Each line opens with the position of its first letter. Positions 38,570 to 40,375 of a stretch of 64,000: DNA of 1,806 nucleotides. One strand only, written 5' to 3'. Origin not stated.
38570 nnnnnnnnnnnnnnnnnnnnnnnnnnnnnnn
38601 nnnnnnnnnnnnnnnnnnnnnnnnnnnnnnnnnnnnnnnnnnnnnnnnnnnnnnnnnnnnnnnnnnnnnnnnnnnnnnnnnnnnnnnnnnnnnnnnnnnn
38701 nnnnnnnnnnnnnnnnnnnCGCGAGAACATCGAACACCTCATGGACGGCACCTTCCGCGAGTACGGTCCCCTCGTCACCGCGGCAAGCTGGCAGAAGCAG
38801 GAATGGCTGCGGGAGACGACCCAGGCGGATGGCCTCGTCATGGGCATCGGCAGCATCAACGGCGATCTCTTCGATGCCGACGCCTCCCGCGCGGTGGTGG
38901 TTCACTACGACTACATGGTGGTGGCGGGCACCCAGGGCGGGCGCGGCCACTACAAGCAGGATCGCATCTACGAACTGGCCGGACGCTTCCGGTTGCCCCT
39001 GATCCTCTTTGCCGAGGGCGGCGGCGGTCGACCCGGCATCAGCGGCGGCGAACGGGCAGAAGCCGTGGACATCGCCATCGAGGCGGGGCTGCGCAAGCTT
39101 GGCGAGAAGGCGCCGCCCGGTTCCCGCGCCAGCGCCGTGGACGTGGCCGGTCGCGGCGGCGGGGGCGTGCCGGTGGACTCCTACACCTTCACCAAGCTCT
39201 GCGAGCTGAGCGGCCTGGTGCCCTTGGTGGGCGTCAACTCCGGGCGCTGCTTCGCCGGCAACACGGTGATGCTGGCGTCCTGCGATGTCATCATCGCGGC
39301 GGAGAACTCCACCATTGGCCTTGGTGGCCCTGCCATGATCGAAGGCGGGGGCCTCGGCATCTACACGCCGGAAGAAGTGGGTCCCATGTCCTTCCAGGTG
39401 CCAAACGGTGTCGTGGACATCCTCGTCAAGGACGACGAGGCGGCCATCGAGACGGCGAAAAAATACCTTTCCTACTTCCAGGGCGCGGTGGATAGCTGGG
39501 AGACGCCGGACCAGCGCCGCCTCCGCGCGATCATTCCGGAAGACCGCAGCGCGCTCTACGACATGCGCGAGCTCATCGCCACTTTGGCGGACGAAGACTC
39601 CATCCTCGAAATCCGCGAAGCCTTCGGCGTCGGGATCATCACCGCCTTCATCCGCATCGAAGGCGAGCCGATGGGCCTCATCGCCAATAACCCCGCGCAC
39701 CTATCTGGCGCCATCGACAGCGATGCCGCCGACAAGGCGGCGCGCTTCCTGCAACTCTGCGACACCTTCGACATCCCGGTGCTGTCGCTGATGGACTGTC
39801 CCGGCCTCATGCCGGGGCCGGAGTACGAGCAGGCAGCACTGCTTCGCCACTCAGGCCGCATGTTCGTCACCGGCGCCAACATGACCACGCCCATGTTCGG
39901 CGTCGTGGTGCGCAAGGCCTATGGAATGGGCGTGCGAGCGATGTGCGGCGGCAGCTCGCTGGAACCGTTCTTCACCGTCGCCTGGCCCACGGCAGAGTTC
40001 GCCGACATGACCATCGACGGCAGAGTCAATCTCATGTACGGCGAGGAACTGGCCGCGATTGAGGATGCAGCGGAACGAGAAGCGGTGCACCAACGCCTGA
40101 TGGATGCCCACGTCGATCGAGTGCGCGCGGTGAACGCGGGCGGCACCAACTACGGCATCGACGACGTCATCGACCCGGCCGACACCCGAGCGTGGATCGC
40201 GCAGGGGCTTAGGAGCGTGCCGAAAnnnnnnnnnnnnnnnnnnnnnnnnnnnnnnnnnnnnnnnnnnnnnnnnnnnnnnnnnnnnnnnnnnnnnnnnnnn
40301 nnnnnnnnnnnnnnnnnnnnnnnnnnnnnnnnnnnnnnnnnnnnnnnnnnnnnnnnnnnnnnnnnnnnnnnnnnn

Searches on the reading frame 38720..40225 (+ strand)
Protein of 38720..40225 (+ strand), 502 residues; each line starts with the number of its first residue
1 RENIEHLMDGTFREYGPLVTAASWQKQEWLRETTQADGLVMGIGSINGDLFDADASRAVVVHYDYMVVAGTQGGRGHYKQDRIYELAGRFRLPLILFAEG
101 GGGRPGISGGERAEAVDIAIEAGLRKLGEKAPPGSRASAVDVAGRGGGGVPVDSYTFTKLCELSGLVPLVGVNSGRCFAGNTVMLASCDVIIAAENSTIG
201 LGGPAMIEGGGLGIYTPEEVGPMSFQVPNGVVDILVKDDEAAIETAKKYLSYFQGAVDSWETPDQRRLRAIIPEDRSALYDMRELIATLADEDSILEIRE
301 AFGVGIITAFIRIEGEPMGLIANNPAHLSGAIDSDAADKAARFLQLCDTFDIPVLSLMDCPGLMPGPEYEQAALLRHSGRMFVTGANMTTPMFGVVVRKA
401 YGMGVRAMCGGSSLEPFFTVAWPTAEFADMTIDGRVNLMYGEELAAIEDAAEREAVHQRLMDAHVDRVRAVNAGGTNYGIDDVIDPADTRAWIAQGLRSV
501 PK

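Call 61: search_solved_structures(query=window:38720-40225:+, max_evalue=1e-10, show_alignments=5)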
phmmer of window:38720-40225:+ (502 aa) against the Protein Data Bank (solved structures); distinct sequences matched with E-value up to 1e-10: 41.
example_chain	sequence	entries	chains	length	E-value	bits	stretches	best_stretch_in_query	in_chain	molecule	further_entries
4rcn_A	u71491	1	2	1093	1.7e-142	479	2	147-494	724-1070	long-chain acyl-CoA carboxylase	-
5fif_A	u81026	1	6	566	1.6e-135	455.9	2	155-501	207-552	Carboxylase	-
1on3_A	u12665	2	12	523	8e-57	196.4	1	160-498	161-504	Methylmalonyl-CoA carboxyltransferase 12S subunit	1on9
1x0u_A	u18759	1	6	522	2.8e-52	181.4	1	161-498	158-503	hypothetical methylmalonyl-CoA decarboxylase alpha subunit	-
3ibb_A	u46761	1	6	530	8.7e-51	176.5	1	101-500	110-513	Propionyl-CoA carboxylase complex B subunit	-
3ib9_A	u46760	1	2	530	2.6e-50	174.9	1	101-500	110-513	Propionyl-CoA carboxylase complex B subunit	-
3iav_A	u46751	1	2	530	2.7e-50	174.9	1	101-500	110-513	Propionyl-CoA carboxylase complex B subunit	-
3mfm_C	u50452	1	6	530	2.8e-50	174.8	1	101-500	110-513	Propionyl-CoA carboxylase complex B subunit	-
1xnw_A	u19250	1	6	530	3.3e-50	174.5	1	101-500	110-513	propionyl-CoA carboxylase complex B subunit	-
1xnv_A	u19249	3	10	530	4.3e-50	174.2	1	101-500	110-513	propionyl-CoA carboxylase complex B subunit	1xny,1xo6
3n6r_B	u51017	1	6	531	9.8e-50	173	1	158-499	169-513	Propionyl-CoA carboxylase, beta subunit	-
1vrg_A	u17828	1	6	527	1.3e-49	172.6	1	162-497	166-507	propionyl-CoA carboxylase, beta subunit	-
9t97_D4a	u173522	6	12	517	1.1e-48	169.5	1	163-498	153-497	Propionyl-CoA carboxylase beta chain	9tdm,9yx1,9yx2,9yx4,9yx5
8pn8_A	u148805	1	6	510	1.5e-47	165.8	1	156-497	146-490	Propionyl-CoA carboxylase beta chain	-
6ybq_A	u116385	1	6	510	1.5e-47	165.8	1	156-497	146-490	Propionyl-CoA carboxylase beta chain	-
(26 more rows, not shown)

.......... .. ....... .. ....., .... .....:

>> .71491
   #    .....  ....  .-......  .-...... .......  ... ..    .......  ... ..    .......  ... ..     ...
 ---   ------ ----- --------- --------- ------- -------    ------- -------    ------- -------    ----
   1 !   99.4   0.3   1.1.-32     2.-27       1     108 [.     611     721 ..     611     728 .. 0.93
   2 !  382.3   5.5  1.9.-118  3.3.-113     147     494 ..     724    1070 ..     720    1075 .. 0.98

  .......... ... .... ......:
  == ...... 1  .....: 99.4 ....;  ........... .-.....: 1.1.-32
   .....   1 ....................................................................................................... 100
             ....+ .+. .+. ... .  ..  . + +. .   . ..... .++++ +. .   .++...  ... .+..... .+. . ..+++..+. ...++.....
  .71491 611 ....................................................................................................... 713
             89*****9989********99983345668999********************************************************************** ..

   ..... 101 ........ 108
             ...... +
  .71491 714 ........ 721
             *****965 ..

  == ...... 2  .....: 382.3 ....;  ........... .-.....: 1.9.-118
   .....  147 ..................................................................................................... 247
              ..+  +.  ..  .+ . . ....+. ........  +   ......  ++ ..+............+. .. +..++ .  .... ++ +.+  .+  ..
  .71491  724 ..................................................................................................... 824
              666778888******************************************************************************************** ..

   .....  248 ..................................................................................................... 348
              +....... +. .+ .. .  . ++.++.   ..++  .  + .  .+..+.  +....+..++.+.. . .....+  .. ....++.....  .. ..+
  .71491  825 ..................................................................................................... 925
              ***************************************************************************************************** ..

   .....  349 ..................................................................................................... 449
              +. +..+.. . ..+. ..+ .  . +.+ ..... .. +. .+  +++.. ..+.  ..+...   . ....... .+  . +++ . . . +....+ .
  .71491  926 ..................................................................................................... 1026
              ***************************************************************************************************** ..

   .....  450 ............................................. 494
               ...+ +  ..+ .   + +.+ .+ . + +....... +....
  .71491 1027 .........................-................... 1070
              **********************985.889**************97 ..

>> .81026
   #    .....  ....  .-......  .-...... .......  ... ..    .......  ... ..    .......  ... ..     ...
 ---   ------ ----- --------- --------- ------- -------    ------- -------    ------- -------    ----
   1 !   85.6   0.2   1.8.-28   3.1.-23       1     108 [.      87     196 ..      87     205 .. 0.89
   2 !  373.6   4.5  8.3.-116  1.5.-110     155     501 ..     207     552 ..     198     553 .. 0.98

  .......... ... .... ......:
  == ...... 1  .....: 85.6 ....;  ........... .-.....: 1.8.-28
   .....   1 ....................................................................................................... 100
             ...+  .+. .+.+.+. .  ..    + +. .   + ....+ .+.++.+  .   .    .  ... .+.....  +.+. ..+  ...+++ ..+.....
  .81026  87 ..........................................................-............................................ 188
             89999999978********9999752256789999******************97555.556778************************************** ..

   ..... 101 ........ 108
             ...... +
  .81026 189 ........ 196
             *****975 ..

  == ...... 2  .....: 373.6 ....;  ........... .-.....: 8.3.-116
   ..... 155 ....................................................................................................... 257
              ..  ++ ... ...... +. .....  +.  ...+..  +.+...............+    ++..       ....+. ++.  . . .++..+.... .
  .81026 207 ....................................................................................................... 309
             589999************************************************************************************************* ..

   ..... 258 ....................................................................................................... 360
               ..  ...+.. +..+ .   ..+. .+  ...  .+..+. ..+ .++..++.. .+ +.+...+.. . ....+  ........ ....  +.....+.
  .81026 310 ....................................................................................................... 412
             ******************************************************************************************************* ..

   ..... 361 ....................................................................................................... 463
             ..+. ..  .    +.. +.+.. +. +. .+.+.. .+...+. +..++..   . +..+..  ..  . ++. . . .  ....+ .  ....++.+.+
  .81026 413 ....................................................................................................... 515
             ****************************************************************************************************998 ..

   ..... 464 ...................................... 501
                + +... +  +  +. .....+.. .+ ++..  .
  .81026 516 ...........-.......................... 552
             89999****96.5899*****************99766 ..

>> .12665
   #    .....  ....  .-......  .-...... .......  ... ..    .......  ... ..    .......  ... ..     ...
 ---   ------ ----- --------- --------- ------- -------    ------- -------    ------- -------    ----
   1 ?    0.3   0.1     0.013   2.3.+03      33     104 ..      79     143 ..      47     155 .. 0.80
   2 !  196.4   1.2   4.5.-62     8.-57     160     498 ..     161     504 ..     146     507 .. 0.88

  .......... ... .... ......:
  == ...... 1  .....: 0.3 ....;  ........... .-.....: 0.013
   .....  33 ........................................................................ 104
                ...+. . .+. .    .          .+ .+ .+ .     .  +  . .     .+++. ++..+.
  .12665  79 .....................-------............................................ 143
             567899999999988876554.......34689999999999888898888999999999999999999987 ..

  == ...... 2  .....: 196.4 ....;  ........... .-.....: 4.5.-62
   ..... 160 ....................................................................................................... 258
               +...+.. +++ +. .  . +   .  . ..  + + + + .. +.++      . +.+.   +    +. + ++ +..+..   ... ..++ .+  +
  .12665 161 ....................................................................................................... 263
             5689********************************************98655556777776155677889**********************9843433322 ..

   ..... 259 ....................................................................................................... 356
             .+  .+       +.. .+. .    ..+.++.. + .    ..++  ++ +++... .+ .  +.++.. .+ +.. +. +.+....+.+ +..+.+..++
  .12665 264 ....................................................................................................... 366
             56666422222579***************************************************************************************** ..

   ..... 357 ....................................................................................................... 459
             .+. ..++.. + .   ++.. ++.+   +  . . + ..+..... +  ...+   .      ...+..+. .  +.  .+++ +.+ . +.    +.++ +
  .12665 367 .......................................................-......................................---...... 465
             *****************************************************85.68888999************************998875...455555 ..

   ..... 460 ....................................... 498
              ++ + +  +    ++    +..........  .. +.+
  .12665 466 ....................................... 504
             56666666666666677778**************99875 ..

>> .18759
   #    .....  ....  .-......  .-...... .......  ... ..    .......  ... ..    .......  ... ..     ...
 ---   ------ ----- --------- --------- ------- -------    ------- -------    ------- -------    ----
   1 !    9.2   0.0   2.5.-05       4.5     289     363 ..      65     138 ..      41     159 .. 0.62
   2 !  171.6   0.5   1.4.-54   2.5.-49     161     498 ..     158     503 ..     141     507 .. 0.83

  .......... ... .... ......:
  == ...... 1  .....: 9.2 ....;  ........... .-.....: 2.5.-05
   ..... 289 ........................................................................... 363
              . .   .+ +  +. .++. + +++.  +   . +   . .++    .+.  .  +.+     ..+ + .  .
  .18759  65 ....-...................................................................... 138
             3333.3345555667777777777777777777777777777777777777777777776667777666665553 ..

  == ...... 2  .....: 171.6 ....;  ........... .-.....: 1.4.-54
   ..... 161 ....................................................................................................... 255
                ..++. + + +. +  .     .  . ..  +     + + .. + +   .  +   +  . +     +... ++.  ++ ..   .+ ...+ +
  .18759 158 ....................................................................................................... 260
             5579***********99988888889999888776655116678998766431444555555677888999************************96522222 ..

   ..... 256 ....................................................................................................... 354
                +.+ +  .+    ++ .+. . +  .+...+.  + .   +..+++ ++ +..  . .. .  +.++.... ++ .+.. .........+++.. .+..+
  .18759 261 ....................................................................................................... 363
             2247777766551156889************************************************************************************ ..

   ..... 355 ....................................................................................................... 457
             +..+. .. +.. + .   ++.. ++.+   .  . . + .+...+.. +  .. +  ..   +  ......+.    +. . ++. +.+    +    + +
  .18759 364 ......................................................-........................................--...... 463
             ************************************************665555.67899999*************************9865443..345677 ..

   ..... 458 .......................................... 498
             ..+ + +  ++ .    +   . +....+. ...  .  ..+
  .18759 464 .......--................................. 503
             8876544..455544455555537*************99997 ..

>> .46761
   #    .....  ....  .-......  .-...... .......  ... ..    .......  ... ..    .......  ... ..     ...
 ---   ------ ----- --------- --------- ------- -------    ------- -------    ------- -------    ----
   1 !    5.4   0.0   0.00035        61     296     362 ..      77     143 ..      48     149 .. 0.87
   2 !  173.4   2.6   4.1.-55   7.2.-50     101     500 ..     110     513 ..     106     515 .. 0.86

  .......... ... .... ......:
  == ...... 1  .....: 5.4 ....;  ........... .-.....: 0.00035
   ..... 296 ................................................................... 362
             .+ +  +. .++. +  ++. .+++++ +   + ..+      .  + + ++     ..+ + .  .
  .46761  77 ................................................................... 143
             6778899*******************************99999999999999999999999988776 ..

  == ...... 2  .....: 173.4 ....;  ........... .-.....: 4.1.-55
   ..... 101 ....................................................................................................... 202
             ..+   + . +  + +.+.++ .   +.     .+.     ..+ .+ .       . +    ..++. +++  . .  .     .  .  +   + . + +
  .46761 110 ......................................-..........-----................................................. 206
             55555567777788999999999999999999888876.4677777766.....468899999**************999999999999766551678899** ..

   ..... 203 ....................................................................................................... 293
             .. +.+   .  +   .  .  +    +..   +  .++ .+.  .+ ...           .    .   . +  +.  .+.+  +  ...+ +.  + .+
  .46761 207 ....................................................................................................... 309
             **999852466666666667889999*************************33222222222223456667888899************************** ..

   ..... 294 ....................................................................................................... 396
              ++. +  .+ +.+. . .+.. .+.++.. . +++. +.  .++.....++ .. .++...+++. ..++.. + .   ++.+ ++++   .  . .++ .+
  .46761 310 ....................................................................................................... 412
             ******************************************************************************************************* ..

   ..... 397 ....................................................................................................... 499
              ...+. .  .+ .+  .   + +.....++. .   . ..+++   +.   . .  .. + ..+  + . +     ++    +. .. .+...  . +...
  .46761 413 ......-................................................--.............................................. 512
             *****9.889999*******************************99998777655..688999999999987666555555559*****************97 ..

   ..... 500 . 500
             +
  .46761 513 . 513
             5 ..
